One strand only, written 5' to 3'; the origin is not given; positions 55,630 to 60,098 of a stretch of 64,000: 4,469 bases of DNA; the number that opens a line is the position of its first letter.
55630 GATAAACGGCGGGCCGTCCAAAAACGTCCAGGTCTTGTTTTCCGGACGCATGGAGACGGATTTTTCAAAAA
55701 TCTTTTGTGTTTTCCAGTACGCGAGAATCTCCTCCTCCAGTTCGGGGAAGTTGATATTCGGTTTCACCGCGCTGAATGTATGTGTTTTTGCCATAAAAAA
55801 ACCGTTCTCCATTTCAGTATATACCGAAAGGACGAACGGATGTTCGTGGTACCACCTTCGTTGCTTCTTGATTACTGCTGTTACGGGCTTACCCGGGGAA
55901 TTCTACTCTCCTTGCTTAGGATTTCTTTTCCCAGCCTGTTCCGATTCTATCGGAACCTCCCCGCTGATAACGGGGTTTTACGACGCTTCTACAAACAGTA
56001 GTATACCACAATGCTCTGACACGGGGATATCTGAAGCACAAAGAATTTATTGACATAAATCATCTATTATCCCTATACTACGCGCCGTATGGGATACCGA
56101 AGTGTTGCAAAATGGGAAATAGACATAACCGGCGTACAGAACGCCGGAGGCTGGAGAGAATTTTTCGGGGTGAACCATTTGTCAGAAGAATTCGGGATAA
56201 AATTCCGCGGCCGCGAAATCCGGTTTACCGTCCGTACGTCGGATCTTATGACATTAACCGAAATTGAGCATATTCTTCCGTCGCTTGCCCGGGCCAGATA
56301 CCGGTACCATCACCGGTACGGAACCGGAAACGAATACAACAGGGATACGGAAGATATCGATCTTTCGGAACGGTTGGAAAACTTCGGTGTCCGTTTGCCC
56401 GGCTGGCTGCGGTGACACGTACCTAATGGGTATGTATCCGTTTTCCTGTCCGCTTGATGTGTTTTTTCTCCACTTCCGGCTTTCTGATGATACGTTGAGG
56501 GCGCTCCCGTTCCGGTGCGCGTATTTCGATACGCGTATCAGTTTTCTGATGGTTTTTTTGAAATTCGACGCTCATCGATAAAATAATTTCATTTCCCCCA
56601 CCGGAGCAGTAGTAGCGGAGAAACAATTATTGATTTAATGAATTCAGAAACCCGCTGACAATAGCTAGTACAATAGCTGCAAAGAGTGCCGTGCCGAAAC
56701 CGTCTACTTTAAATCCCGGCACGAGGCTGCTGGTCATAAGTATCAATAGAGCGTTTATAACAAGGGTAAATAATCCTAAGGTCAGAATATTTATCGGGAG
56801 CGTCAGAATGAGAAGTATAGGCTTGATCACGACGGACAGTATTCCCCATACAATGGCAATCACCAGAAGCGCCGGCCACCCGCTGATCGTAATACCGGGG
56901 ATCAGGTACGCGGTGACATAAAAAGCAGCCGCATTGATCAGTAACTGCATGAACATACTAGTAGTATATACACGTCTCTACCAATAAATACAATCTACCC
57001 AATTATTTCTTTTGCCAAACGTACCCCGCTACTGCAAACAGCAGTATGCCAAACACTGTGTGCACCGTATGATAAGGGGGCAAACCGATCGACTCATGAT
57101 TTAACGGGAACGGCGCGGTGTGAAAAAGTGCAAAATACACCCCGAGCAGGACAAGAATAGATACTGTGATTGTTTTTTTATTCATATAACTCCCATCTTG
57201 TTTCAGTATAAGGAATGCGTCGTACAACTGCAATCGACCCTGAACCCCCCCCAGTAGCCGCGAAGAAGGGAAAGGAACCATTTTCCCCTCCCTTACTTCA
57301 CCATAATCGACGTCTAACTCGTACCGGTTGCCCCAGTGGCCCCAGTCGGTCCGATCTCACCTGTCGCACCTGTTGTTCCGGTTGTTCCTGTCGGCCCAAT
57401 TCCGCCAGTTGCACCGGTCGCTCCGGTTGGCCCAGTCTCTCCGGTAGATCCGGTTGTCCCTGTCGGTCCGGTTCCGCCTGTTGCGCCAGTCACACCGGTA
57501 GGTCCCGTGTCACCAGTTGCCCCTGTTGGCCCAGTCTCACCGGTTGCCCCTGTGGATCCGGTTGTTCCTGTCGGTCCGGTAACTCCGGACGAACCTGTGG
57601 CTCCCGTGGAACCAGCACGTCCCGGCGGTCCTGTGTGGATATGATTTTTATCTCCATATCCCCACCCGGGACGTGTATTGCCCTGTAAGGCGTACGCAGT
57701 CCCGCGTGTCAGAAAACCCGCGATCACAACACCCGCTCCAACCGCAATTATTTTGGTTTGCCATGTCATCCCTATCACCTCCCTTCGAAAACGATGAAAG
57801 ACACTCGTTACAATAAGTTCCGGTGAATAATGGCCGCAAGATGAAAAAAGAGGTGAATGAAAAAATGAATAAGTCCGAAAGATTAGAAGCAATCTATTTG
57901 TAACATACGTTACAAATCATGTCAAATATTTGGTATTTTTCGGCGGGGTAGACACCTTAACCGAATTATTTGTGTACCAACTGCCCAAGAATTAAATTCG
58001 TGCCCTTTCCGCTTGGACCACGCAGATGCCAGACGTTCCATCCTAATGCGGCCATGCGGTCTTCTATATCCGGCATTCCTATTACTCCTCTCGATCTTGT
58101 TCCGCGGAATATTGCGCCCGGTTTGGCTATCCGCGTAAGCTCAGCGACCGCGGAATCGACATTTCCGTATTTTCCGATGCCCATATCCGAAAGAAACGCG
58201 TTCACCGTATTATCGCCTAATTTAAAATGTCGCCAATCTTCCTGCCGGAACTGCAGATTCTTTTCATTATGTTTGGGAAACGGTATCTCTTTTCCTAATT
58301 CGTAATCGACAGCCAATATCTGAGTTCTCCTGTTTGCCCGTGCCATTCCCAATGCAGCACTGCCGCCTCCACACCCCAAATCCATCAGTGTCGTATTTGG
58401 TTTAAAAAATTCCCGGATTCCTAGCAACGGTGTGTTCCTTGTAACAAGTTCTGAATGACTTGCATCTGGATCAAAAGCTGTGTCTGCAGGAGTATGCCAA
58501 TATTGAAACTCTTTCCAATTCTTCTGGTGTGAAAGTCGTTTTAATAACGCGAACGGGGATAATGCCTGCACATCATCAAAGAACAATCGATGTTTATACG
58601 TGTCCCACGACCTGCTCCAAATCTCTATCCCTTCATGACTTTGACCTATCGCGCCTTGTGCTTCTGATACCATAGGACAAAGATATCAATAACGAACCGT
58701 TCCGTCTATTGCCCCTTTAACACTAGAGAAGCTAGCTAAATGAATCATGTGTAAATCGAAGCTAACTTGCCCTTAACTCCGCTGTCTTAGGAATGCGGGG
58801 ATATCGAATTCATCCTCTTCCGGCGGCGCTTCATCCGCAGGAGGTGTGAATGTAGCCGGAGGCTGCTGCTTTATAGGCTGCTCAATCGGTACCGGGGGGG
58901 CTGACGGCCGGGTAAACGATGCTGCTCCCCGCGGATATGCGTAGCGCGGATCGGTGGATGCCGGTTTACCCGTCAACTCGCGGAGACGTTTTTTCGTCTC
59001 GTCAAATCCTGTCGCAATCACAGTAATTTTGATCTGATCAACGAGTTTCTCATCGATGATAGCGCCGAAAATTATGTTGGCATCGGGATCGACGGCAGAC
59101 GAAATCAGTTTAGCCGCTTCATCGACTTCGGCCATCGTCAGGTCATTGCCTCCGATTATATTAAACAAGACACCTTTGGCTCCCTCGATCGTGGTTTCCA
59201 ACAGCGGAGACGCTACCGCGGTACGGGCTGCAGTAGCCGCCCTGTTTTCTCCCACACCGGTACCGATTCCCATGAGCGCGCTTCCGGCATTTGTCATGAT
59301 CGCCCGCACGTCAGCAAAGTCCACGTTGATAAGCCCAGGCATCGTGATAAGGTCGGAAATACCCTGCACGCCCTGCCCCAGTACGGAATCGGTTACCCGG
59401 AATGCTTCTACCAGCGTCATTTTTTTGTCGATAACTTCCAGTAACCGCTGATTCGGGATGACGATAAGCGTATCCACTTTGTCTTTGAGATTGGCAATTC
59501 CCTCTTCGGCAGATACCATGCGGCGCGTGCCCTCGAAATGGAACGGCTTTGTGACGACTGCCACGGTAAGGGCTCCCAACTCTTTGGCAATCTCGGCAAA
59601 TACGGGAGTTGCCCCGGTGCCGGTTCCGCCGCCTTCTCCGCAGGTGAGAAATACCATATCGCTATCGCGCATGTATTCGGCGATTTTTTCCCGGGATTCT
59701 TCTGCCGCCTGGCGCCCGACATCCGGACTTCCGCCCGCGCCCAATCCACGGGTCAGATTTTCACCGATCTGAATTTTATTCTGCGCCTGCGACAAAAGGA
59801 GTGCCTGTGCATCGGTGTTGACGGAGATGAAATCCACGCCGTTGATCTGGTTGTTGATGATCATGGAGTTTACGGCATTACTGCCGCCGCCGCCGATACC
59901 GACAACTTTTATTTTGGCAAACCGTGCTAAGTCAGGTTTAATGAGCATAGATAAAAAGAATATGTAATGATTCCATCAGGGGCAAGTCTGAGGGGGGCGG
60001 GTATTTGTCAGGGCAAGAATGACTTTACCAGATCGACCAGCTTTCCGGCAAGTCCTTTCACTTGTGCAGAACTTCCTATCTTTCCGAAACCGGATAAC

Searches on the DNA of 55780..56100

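Call 78: search_rna_families(source=window, start=55780, end=56100, threshold=evalue, max_evalue=0.01, show_alignments=1)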
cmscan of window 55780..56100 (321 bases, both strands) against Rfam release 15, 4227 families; matches with E-value up to 0.01: 1.
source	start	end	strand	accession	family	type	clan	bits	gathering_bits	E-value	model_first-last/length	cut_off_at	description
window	55825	55941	-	RF00230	T-box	Cis-reg; leader;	-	33.5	93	5.2e-06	1-219/219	no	T-box leader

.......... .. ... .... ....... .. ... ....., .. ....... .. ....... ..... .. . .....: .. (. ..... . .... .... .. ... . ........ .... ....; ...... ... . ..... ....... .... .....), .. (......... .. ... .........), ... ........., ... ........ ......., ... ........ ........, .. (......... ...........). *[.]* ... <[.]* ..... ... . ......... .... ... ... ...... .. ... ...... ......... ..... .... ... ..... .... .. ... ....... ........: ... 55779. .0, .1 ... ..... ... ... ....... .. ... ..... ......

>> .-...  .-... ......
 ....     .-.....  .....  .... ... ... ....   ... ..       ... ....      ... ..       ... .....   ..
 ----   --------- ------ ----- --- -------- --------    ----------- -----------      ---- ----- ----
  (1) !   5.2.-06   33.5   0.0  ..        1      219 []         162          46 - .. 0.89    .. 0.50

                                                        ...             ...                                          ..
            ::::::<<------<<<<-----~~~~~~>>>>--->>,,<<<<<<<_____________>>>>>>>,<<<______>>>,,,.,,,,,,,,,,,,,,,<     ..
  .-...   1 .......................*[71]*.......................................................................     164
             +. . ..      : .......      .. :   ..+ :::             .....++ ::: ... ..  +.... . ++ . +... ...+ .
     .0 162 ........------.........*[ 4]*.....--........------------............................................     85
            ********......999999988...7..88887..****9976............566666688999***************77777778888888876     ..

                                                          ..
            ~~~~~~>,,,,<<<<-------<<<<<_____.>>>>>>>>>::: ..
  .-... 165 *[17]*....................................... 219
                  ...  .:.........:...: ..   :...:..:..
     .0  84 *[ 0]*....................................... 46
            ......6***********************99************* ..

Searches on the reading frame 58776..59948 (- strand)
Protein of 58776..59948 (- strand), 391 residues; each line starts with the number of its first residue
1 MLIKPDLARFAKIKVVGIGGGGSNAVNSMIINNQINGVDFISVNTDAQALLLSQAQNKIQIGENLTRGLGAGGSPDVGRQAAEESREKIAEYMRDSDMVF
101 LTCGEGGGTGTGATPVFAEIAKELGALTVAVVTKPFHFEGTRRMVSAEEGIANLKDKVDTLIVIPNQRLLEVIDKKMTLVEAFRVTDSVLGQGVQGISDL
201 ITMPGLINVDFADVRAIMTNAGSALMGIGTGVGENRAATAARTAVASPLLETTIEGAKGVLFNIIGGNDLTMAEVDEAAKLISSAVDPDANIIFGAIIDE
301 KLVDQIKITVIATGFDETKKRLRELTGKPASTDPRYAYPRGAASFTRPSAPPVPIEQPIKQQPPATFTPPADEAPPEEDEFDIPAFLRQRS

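Call 33: search_protein_families(library=pfam, proteins=[window:58776-59948:-])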
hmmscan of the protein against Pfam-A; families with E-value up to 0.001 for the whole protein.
window:58776-59948:- (391 aa): 2 families
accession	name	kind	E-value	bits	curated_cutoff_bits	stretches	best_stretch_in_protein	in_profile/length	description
PF00091.31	Tubulin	-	2.1e-49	168.9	33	1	12-173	1-189/190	Tubulin/FtsZ family, GTPase domain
PF12327.13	FtsZ_C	-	1.3e-34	118.8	27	1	222-316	1-95/95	FtsZ family, C-terminal domain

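Call 58: find_homologous_proteins(query=window:58776-59948:-, max_evalue=1e-20)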
Query window:58776-59948:- (391 aa): 8000 proteins with E <= 1e-20 among 8000 candidates; the best 120 are listed.
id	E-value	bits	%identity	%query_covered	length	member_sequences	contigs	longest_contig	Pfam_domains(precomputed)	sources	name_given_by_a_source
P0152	4.1e-246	834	99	100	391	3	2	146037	PF00091.32,PF12327.14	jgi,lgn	-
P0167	1.7e-234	796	94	100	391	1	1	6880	PF00091.32,PF12327.14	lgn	-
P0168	8.1e-233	790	94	100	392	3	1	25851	PF00091.32,PF12327.14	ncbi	-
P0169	9.8e-233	790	95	100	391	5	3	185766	PF00091.32,PF12327.14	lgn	-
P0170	1.1e-232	790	94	100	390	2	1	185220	PF00091.32,PF12327.14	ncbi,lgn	-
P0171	6.5e-232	787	94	100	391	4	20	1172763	PF00091.32,PF12327.14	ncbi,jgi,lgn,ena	jgi:cell division protein FtsZ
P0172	3.9e-231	785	94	100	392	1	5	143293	PF00091.32,PF12327.14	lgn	-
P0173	5.2e-231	784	94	100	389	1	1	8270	PF00091.32,PF12327.14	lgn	-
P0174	5.2e-229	778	94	100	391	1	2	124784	PF00091.32,PF12327.14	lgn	-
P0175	1.1e-227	774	91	100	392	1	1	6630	PF00091.32,PF12327.14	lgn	-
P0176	6.0e-227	771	91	100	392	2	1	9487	PF00091.32,PF12327.14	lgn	-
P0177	1.8e-226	770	91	100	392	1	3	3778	PF00091.32,PF12327.14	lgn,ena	-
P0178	2.0e-226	769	92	100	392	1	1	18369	PF00091.32,PF12327.14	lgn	-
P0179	2.4e-226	769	92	100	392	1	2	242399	PF00091.32,PF12327.14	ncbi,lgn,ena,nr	ncbi:cell division protein FtsZ [Candidatus Gottesmanbacteria bacterium]|nr:cell division protein Ft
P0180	8.5e-226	767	92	100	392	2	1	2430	PF00091.32,PF12327.14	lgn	-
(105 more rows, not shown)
